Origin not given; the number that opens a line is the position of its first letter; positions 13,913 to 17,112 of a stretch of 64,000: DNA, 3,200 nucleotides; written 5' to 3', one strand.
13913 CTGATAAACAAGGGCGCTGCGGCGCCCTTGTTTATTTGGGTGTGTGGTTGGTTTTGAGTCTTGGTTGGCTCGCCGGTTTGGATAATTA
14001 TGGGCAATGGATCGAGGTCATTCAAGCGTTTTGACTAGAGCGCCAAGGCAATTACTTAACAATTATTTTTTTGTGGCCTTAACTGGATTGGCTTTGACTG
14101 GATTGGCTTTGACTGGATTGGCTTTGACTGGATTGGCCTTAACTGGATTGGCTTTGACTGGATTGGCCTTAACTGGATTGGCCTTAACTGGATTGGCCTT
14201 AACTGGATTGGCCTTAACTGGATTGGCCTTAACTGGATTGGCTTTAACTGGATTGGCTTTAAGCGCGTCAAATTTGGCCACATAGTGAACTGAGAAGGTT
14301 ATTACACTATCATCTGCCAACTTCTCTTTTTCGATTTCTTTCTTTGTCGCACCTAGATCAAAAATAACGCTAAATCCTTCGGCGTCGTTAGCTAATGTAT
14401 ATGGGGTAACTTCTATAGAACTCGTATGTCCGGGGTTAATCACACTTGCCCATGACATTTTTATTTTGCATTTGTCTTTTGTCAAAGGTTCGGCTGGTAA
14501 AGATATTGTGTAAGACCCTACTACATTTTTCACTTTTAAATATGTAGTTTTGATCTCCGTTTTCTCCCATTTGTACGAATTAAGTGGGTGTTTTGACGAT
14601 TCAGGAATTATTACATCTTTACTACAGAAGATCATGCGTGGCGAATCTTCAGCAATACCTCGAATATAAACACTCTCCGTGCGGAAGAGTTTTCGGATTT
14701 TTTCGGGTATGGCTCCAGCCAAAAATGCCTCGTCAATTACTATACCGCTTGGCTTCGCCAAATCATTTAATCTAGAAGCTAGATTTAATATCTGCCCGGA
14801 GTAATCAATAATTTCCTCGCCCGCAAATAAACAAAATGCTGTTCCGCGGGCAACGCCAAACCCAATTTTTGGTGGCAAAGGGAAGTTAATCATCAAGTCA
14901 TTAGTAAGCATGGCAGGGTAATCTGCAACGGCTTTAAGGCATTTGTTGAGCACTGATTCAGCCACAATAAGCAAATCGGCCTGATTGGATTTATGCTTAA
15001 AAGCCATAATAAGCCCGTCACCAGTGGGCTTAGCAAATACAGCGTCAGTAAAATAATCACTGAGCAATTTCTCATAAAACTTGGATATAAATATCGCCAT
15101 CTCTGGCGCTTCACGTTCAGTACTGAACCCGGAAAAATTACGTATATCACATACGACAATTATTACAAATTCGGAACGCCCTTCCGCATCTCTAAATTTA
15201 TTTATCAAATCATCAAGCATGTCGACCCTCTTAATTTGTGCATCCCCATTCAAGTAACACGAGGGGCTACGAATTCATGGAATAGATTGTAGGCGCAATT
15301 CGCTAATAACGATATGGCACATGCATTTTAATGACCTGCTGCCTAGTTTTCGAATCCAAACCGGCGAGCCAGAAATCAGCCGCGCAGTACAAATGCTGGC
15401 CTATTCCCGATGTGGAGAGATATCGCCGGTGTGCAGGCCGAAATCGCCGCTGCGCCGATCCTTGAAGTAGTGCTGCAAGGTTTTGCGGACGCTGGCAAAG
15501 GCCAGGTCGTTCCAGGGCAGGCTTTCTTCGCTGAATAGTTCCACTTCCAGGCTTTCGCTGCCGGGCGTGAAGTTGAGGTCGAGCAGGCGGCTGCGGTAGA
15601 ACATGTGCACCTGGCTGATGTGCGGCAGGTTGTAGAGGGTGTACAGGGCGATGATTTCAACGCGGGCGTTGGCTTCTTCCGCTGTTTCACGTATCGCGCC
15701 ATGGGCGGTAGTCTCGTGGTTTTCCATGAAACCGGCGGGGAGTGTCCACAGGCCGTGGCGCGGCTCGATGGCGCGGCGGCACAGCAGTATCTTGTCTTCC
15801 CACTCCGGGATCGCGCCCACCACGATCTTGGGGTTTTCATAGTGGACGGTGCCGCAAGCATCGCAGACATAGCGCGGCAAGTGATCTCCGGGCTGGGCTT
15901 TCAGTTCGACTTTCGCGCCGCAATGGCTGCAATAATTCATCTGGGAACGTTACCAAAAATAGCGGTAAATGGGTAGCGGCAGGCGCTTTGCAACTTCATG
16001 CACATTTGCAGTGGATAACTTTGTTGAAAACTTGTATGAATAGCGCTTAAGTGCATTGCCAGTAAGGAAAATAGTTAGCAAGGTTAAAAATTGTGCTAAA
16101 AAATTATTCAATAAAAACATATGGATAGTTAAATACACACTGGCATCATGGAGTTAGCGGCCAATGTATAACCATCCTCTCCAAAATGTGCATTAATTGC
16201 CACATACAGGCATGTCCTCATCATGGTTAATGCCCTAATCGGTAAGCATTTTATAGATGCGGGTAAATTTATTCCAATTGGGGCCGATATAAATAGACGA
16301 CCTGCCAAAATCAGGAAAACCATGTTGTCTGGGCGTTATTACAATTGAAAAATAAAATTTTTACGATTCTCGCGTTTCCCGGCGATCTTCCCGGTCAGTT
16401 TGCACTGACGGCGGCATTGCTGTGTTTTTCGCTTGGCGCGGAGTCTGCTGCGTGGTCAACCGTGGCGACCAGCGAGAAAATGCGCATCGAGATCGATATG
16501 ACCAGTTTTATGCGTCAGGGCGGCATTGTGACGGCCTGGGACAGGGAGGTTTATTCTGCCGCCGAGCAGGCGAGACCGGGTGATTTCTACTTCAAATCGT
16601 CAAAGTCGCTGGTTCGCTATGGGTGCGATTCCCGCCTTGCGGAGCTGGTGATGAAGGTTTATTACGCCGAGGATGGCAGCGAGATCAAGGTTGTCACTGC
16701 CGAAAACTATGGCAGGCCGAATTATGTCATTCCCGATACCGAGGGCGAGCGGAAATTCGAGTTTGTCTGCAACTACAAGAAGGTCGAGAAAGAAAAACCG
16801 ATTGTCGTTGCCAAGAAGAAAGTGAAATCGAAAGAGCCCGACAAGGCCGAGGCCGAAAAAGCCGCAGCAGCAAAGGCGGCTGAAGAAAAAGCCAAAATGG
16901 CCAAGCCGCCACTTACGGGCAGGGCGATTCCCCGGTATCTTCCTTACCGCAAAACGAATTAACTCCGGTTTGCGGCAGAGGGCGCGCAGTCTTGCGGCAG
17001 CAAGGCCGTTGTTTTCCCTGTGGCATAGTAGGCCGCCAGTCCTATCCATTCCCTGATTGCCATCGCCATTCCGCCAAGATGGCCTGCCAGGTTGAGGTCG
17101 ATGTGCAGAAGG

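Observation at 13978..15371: Nucleotide-cyclase gene packaged between 18-bp perfect inverted repeats, without a transposase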

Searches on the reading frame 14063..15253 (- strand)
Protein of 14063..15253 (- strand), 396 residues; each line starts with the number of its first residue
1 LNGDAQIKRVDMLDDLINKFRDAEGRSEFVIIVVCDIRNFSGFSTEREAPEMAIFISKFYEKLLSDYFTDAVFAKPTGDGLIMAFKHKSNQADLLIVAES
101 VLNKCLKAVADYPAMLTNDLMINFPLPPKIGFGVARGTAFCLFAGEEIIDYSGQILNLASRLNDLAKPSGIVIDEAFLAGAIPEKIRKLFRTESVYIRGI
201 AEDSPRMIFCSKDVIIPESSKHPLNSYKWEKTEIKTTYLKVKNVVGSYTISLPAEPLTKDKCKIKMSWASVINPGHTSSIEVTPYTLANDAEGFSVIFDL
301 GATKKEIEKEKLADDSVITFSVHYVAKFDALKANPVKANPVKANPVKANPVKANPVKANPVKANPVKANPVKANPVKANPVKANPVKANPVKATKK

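Call 6: search_protein_families(library=pfam, proteins=[window:14063-15253:-], max_evalue=1)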
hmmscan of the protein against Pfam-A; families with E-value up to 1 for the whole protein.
window:14063-15253:- (396 aa): 2 families
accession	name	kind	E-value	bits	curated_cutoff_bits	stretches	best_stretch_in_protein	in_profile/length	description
PF02095.21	Extensin_1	-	0.0029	17.9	105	1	335-391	25-81/171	Extensin-like protein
PF00211.25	Guanylate_cyc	-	0.1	12.6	21.9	1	27-176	6-150/183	Adenylate and Guanylate cyclase catalytic domain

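Call 7: search_protein_families(library=padloc, proteins=[window:14063-15253:-], max_evalue=1)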
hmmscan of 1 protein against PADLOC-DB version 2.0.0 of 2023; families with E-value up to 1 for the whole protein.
window:14063-15253:- (396 aa): 0 families

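Call 8: search_protein_families(library=ncbifam, proteins=[window:14063-15253:-], max_evalue=1)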
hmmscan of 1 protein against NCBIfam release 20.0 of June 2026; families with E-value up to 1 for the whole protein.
window:14063-15253:- (396 aa): 2 families
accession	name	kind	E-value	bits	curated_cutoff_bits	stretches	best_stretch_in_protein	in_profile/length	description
NF011841.0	PRK15313.1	equivalog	0.0089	13.9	1297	1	339-387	570-614/955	intestinal colonization autotransporter adhesin MisL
NF005847.0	PRK07764.2-3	equivalog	0.027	12.4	1670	1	334-386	729-779/1078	DNA polymerase III subunit gamma and tau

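Call 10: search_solved_structures(query=window:14063-15253:-, max_evalue=10, show_alignments=2)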
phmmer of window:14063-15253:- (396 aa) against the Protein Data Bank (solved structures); distinct sequences matched with E-value up to 10: 6.
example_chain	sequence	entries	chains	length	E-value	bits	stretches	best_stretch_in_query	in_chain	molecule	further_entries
1wc1_A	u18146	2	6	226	0.052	15.8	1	29-203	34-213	ADENYLATE CYCLASE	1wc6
7eeb_B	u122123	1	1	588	0.061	15.6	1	333-375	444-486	Cation channel sperm-associated protein 2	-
1wc0_A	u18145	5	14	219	0.063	15.5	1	31-203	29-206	ADENYLATE CYCLASE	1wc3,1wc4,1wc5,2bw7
6z1p_Ad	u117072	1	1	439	0.71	12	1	309-375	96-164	50S ribosomal protein L3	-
9y6s_6u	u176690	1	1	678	0.72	12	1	208-293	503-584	Actin-like protein, putative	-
6w2d_y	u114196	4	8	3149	7.8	8.6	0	327-390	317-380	Large tegument protein deneddylase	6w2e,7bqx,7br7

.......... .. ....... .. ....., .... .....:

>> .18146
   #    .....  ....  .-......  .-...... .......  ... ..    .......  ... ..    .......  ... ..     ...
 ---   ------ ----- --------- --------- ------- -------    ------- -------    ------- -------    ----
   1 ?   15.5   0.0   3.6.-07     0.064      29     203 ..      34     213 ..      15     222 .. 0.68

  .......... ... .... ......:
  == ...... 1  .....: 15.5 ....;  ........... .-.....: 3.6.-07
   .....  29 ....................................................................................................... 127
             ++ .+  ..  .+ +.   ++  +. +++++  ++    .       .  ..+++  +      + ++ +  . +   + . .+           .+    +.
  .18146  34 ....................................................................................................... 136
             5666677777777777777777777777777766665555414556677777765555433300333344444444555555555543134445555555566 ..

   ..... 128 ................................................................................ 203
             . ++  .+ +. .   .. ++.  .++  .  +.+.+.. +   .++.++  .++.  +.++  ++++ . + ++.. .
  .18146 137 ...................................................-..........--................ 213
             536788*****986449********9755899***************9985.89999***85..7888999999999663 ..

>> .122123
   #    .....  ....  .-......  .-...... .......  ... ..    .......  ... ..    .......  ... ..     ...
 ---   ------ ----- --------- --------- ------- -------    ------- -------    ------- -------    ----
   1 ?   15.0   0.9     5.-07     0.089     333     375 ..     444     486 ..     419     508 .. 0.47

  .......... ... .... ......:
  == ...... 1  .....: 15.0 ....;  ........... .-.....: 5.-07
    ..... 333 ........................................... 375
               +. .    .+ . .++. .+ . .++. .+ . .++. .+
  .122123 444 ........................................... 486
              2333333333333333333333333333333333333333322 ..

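Call 11: find_homologous_proteins(query=window:14063-15253:-, region=1-325, max_evalue=0.001)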
Query window:14063-15253:-, residues 1-325 (325 aa): 273 proteins with E <= 0.001 among 2765 candidates; the best 120 are listed.
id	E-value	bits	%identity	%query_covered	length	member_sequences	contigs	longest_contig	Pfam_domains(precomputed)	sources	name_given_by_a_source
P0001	1.6e-204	696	100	97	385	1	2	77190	-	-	-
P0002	8.4e-152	523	74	99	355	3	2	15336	-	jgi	jgi:class 3 adenylate cyclase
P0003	8.7e-150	516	73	97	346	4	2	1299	-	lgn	-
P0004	7.0e-144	497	70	97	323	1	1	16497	-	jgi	jgi:class 3 adenylate cyclase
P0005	5.0e-143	494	68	97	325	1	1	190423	-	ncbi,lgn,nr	ncbi:MAG: hypothetical protein PHQ60_08525 [Sideroxydans sp.]|nr:hypothetical protein [Sideroxydans 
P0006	3.4e-141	488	69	97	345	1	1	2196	-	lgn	-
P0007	3.9e-138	478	67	97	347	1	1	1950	-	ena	-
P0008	5.4e-138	477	67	97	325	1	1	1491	-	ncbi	-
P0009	7.4e-138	477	67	97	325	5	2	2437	-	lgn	-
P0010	1.4e-137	476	67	97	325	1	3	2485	-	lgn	-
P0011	1.4e-137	476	67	97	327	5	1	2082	-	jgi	jgi:class 3 adenylate cyclase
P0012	1.9e-136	472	67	97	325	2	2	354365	-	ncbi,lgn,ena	-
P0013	2.4e-135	469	65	97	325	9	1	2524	-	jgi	jgi:class 3 adenylate cyclase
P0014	5.0e-135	468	65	97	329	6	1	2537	-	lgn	-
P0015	6.7e-135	467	65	97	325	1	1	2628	-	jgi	jgi:class 3 adenylate cyclase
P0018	4.5e-93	330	51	97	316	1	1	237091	-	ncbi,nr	ncbi:MAG: hypothetical protein Q8K61_09920 [Gallionella sp.]|nr:hypothetical protein [Gallionella sp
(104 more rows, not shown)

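Call 45: search_solved_structures(query=A1, max_evalue=0.01, show_alignments=1)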
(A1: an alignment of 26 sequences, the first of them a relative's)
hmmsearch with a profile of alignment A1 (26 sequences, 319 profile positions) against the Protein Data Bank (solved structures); distinct sequences matched with E-value up to 0.01: 2.
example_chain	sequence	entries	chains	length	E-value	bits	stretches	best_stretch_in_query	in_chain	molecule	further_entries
1wc0_A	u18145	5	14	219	0.0032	20.1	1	20-172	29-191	ADENYLATE CYCLASE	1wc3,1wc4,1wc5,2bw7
1wc1_A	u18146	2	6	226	0.0037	19.9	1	20-172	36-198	ADENYLATE CYCLASE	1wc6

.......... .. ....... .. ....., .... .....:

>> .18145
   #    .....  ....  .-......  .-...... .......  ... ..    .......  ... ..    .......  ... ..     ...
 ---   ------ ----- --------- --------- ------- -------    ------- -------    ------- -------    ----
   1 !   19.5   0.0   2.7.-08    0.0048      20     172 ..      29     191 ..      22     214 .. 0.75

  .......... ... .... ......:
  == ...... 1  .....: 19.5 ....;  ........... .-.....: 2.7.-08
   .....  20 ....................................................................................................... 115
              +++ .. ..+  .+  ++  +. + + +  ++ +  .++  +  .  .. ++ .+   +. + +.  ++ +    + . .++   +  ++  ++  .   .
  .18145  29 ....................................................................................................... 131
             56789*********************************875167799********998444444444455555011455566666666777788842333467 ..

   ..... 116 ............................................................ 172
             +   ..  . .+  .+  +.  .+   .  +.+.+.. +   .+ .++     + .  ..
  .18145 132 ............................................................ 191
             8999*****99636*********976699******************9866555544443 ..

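Call 47: search_protein_families(library=pfam, alignment_id=A1, max_evalue=0.01)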
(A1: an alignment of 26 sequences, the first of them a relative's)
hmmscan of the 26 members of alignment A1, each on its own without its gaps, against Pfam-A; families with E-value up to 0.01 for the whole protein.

A. member 1, P0001 (385 aa): 1 family
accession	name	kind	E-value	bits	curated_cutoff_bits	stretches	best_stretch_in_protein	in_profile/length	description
PF02095.21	Extensin_1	-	0.0027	18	105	1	324-380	25-81/171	Extensin-like protein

B. families by the number of members that match (of 26 scanned): 2 families
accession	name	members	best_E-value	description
PF00211.25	Guanylate_cyc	6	7e-05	Adenylate and Guanylate cyclase catalytic domain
PF02095.21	Extensin_1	1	0.0027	Extensin-like protein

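Call 48: find_encoding_contigs(protein=P0002, flank=4000, max_places=2)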
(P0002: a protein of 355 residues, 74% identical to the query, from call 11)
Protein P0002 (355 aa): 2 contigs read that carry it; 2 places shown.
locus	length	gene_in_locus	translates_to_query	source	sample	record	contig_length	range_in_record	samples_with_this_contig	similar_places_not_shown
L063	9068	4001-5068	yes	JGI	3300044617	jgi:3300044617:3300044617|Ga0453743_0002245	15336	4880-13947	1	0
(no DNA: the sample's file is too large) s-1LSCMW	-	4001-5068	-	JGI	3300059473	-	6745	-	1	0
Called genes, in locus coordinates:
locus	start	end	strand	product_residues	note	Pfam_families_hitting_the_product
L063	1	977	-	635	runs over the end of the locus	PF00005:ABC_tran, PF02463:SMC_N (faint), PF13191:AAA_16 (faint), PF13555:AAA_29 (faint), PF13304:AAA_21 (faint), PF12848:ABC_tran_Xtn, PF00005:ABC_tran, PF16326:ABC_tran_CTD, +1 more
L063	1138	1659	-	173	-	PF00578:AhpC-TSA, PF08534:Redoxin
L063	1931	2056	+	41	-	-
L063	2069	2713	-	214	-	PF07589:PEP_exosort_dom (weak)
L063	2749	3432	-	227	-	PF07484:Collar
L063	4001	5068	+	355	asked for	-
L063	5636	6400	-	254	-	PF00753:Lactamase_B, PF16123:HAGH_C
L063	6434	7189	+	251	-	PF08241:Methyltransf_11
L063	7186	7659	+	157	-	PF00075:RNase_H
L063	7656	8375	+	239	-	PF00929:RNase_T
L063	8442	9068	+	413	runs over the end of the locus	PF00890:FAD_binding_2, PF01134:GIDA (faint), PF01266:DAO, PF03486:HI0933_like, PF07992:Pyr_redox_2 (weak), PF12831:FAD_oxidored (weak), PF13450:NAD_binding_8 (faint), PF22780:HI0933_like_1st, +1 more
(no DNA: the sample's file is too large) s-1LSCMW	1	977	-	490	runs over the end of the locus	?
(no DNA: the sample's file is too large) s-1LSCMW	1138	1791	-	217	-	PF00578:AhpC-TSA, PF08534:Redoxin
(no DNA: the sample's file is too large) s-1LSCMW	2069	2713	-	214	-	PF07589:PEP_exosort_dom (weak)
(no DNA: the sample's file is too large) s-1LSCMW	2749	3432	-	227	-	PF07484:Collar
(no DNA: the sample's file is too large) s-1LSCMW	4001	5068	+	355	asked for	-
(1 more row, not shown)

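Call 49: find_encoding_contigs(protein=P0005, flank=4000, max_places=2)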
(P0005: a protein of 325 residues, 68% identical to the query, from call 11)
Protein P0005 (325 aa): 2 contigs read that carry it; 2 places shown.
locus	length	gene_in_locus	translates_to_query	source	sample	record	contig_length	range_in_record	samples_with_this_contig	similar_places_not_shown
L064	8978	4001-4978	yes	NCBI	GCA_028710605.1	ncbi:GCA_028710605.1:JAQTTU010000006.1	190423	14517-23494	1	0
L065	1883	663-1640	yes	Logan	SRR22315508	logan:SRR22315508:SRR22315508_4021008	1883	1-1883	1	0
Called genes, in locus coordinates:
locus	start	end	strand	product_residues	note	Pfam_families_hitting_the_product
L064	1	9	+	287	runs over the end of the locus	PF01435:Peptidase_M48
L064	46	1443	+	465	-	PF06751:EutB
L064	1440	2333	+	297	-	PF05985:EutC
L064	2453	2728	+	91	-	PF02604:PhdYeFM_antitox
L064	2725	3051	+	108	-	PF05016:ParE_toxin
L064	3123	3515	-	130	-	PF02452:PemK_toxin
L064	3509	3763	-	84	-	PF04014:MazE_antitoxin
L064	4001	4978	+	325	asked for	-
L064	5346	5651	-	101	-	PF01381:HTH_3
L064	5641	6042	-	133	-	PF06296:RelE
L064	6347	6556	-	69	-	PF04255:DUF433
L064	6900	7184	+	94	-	-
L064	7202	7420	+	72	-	PF05016:ParE_toxin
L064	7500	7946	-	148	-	-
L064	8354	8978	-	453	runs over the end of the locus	PF07804:HipA_C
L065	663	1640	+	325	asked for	-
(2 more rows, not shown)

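Call 50: find_encoding_contigs(protein=P0012, flank=4000, max_places=2)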
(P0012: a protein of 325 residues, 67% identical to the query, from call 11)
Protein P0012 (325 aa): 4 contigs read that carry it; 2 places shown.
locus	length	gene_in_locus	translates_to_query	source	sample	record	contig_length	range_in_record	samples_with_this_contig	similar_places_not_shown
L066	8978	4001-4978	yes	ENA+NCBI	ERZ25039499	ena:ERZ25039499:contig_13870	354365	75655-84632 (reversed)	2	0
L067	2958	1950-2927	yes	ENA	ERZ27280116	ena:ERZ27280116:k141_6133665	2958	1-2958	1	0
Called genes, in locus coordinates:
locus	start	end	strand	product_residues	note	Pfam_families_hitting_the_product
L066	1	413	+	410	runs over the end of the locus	PF13433:Peripla_BP_5 (weak), PF13458:Peripla_BP_6, PF01094:ANF_receptor, PF13433:Peripla_BP_5 (weak)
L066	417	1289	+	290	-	PF02653:BPD_transp_2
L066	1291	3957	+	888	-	PF02653:BPD_transp_2, PF00005:ABC_tran, PF13304:AAA_21 (faint), PF13555:AAA_29 (faint), PF12399:BCA_ABC_TP_C, PF00005:ABC_tran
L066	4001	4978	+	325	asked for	-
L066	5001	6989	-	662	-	PF00580:UvrD-helicase, PF01443:Viral_helicase1 (faint), PF13245:AAA_19, PF13604:AAA_30 (faint), PF13361:UvrD_C, PF13538:UvrD_C_2 (weak)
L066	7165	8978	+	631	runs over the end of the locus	PF01257:2Fe-2S_thioredx, PF01512:Complex1_51K, PF10531:SLBB (faint), PF10589:NADH_4Fe-4S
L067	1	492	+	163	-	?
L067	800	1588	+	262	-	-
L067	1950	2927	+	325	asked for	-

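Call 51: find_encoding_contigs(protein=P0018, flank=4000, max_places=2)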
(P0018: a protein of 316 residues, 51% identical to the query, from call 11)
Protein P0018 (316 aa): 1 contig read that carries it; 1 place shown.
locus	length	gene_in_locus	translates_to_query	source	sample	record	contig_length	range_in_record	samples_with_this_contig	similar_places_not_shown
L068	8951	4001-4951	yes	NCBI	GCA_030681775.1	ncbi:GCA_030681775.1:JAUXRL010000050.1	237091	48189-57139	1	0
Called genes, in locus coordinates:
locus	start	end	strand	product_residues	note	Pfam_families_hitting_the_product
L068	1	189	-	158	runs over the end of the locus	PF11322:DUF3124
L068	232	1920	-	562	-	PF01368:DHH, PF02272:DHHA1, PF17768:RecJ_OB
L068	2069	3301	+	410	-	PF00696:AA_kinase, PF01842:ACT (weak), PF22468:ACT_9 (weak), PF01842:ACT (weak), PF13840:ACT_7, PF22468:ACT_9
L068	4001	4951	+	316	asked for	-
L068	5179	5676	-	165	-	PF00583:Acetyltransf_1, PF13508:Acetyltransf_7, PF08445:FR47 (weak), PF13673:Acetyltransf_10 (weak)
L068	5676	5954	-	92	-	PF08681:TacA1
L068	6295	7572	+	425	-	-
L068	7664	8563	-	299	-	PF01370:Epimerase, PF04321:RmlD_sub_bind (faint), PF16363:GDP_Man_Dehyd (faint), PF08338:DUF1731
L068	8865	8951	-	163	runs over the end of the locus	PF08547:CIA30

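Call 54: predict_structure(alignment_id=A1)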
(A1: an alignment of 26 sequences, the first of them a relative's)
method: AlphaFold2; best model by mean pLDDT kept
length: 385 residues; sequences in the alignment: 26
mean_pLDDT: 82.2   pTM: 0.59
mean pLDDT of the five models: 82.2, 81.8, 81.7, 81.2, 79.7
residues with pLDDT >= 90: 233; 70-90: 80; 50-70: 4; < 50: 68
segments of 3 or more residues with pLDDT < 50: 319-385
pLDDT, mean of each block of 10 residues (from residue 1): 92 95 95 88 94 97 93 95 96 98 91 92 97 93 93 95 90 94 87 89 89 74 96 92 90 93 89 93 93 88 96 76 33 27 32 34 37 44 43
secondary structure, 60 per line:
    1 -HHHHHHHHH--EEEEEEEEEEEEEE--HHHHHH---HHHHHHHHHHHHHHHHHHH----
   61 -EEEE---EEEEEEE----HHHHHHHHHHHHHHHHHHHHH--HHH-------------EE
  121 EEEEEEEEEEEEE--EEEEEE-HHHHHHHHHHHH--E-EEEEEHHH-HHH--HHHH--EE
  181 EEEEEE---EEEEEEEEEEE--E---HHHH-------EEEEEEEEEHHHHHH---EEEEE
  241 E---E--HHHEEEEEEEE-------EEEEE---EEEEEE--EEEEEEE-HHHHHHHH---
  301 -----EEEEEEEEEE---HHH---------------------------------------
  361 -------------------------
elements in order: H2-10 E13-26 H29-34 H38-56 E62-65 E69-75 H80-100 E119-133 E136-141 H143-154 E159-163 H173-176 E179-186 E190-200 H207-210 E218-226 H227-232 E236-241 E251-258 E266-270 E274-279 E282-288 H290-297 E306-315

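Call 60: fold_search(model_id=the predicted structure, library=pdb)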
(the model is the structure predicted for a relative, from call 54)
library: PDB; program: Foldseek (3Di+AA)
matches with E <= 10: 731; with E <= 0.001: 163
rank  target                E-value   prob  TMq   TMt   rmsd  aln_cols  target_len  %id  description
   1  1wc1_A                7.0e-10  1.00  0.36  0.65   5.8       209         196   18  Soluble adenylyl cyclase CyaC from S. platensis in complex with Rp- ATPalphaS (released 2004-12-20)
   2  1wc1_B                8.3e-10  1.00  0.40  0.73   4.5       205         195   17  Soluble adenylyl cyclase CyaC from S. platensis in complex with Rp- ATPalphaS (released 2004-12-20)
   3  1wc1_C                1.2e-09  1.00  0.39  0.72   4.3       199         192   18  Soluble adenylyl cyclase CyaC from S. platensis in complex with Rp- ATPalphaS (released 2004-12-20)
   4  1wc0_A                3.8e-09  1.00  0.36  0.65   5.1       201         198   18  Soluble adenylyl cyclase CyaC from S. platensis in complex with alpha, beta-methylene-ATP (released 2004-12-20)
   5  1wc0_B                5.4e-09  1.00  0.35  0.62   5.5       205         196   18  Soluble adenylyl cyclase CyaC from S. platensis in complex with alpha, beta-methylene-ATP (released 2004-12-20)
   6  1wc3_B                6.3e-09  1.00  0.38  0.69   4.7       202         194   18  Soluble adenylyl cyclase CyaC from S. platensis in complex with alpha, beta-methylene-ATP and Strontium (released 2004-12-20)
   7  3r5g_A                7.1e-09  1.00  0.38  0.70   7.3       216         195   19  Crystal structure of the adenylyl cyclase CyaB from P. aeruginosa (released 2012-01-11)
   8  1wc5_A                8.4e-09  1.00  0.39  0.73   4.2       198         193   18  Soluble adenylyl cyclase CyaC from S. platensis in complex with alpha, beta-methylene-ATP in presence of bicarbonate (released 2004-12-20)
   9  3r5g_B                1.6e-08  1.00  0.39  0.72   5.8       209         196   17  Crystal structure of the adenylyl cyclase CyaB from P. aeruginosa (released 2012-01-11)
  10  1wc4_A                1.6e-08  1.00  0.37  0.65   5.7       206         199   17  Soluble adenylyl cyclase CyaC from S. platensis in complex with alpha, beta-methylene-ATP and Europium (released 2004-12-20)
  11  1wc4_B                1.7e-08  1.00  0.39  0.70   4.9       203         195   18  Soluble adenylyl cyclase CyaC from S. platensis in complex with alpha, beta-methylene-ATP and Europium (released 2004-12-20)
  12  2w01_C                1.9e-08  1.00  0.38  0.68   8.0       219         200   17  Crystal structure of the guanylyl cyclase Cya2 (released 2008-09-30)
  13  6fht_B                2.3e-08  1.00  0.38  0.21   9.5       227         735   18  Crystal structure of an artificial phytochrome regulated adenylate/guanylate cyclase in its dark adapted Pr form (released 2018-04-18)
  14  4p2f                  2.5e-08  1.00  0.34  0.62   5.5       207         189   14  Monomeric form of a single mutant (F363R) of Mycobacterial Adenylyl cyclase Rv1625c (released 2014-09-17)
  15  6fht_A                2.9e-08  1.00  0.39  0.22   8.1       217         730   18  Crystal structure of an artificial phytochrome regulated adenylate/guanylate cyclase in its dark adapted Pr form (released 2018-04-18)
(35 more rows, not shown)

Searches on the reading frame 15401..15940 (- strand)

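Call 6: search_protein_families(library=pfam, proteins=[window:15401-15940:-], max_evalue=1)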
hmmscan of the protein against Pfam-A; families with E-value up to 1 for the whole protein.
window:15401-15940:- (179 aa): 17 families
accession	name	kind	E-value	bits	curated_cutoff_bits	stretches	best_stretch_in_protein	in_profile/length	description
PF14803.11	Zn_ribbon_Nudix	-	1.9e-15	56.9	25.6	1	2-35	1-34/34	Nudix N-terminal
PF00293.34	NUDIX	-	1.2e-13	51.6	21.1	1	39-145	4-121/134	NUDIX domain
PF09297.16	Zn_ribbon_NUD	-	0.0022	18.1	24.8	1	3-15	5-17/32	NADH pyrophosphatase zinc ribbon domain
PF13248.11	Zn_ribbon_3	-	0.0077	16.1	27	1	1-11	2-12/26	zinc-ribbon domain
PF22601.2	RIM2a_ZnF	-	0.019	15.3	27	1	2-29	23-49/52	RIM2-alpha zinc finger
PF14815.12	NUDIX_4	-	0.02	15.1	35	1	43-117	4-77/113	NUDIX domain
PF13240.11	Zn_Ribbon_1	-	0.025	14.8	25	1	3-12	1-10/23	zinc-ribbon domain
PF12773.13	DZR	-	0.045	14.4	27.3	1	2-33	13-34/45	Double zinc ribbon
PF12172.15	zf-ChsH2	-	0.049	13.9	23.2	0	25-34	13-22/37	ChsH2, rubredoxin-like zinc ribbon domain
PF20020.4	DUF6431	-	0.086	13.1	26.6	1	21-41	30-50/82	Domain of unknown function (DUF6431)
PF03804.19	DUF325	-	0.09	13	28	1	3-32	84-113/137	Viral proteins of unknown function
PF24042.1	DUF7351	-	0.15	12.3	31.2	1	4-37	4-35/177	Domain of unknown function (DUF7351)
PF24463.1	DUF7577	-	0.18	11.9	28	0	3-12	4-13/27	Domain of unknown function (DUF7577)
PF14149.11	YhfH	-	0.21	11.9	27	0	20-31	10-21/37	YhfH-like protein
PF07282.18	Cas12f1-like_TNB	-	0.31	11.7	26.3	1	4-33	31-50/60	Cas12f1-like, TNB domain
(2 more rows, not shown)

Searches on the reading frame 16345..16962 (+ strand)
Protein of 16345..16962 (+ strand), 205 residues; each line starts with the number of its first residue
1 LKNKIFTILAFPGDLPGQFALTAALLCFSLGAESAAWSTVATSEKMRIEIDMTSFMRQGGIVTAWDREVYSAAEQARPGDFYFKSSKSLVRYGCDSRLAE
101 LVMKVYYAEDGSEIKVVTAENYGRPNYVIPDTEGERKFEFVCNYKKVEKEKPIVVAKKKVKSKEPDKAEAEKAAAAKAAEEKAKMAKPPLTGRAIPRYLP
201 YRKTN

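Call 6: search_protein_families(library=pfam, proteins=[window:16345-16962:+], max_evalue=1)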
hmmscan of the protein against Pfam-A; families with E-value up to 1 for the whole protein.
window:16345-16962:+ (205 aa): 1 family
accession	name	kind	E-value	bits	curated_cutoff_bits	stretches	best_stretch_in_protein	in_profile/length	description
PF16747.10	Adhesin_E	-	8.2e-11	42.6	23.7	1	37-143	1-109/109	Surface-adhesin protein E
